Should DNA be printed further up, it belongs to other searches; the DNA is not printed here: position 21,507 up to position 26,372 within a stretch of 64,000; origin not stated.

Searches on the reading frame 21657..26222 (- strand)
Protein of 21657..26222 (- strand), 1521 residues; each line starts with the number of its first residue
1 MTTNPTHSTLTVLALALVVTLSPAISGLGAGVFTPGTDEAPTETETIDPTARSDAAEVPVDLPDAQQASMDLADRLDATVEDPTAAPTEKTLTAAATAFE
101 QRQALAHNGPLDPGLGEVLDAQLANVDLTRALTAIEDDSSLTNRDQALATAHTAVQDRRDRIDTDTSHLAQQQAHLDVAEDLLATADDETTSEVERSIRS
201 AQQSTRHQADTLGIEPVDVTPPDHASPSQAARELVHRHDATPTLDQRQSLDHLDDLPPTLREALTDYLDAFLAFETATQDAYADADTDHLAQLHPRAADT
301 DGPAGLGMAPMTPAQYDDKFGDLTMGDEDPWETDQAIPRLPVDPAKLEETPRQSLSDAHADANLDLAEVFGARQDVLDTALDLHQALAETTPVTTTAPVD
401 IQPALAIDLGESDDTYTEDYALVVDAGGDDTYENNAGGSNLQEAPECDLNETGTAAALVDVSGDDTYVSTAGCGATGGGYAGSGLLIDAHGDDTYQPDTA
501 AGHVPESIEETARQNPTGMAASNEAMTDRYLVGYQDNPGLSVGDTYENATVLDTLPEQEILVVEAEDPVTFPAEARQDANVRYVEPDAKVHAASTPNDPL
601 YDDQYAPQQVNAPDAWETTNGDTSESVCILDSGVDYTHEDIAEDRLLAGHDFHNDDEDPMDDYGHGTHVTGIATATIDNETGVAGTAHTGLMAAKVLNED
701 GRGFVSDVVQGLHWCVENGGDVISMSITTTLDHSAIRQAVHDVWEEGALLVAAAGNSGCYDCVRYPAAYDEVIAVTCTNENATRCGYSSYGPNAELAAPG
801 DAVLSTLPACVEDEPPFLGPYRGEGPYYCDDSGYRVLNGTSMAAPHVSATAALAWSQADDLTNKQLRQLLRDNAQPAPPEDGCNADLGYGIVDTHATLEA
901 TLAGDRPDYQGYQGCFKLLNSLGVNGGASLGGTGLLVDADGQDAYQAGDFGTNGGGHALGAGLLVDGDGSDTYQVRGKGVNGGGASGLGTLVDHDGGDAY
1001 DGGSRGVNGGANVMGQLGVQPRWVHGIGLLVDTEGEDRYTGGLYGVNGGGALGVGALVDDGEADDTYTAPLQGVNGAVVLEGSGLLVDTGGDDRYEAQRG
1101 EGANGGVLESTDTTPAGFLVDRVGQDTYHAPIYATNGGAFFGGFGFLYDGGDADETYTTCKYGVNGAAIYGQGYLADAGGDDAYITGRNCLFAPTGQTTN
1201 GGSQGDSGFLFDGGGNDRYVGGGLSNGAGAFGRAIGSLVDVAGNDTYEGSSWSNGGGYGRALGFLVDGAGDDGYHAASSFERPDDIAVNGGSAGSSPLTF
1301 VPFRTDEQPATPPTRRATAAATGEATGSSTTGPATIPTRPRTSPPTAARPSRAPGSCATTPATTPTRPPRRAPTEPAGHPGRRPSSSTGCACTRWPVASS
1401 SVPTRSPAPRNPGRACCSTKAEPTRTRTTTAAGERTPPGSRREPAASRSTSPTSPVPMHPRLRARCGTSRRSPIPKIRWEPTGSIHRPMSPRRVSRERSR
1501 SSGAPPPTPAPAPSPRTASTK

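Call 5: search_protein_families(library=pfam, proteins=[window:21657-26222:-], max_evalue=0.01)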
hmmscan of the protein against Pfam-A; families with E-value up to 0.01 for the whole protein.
window:21657-26222:- (1521 aa): 1 family
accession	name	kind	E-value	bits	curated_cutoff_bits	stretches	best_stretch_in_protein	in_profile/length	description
PF00082.27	Peptidase_S8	-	1.5e-46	159.5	21.8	1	625-890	4-288/288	Subtilase family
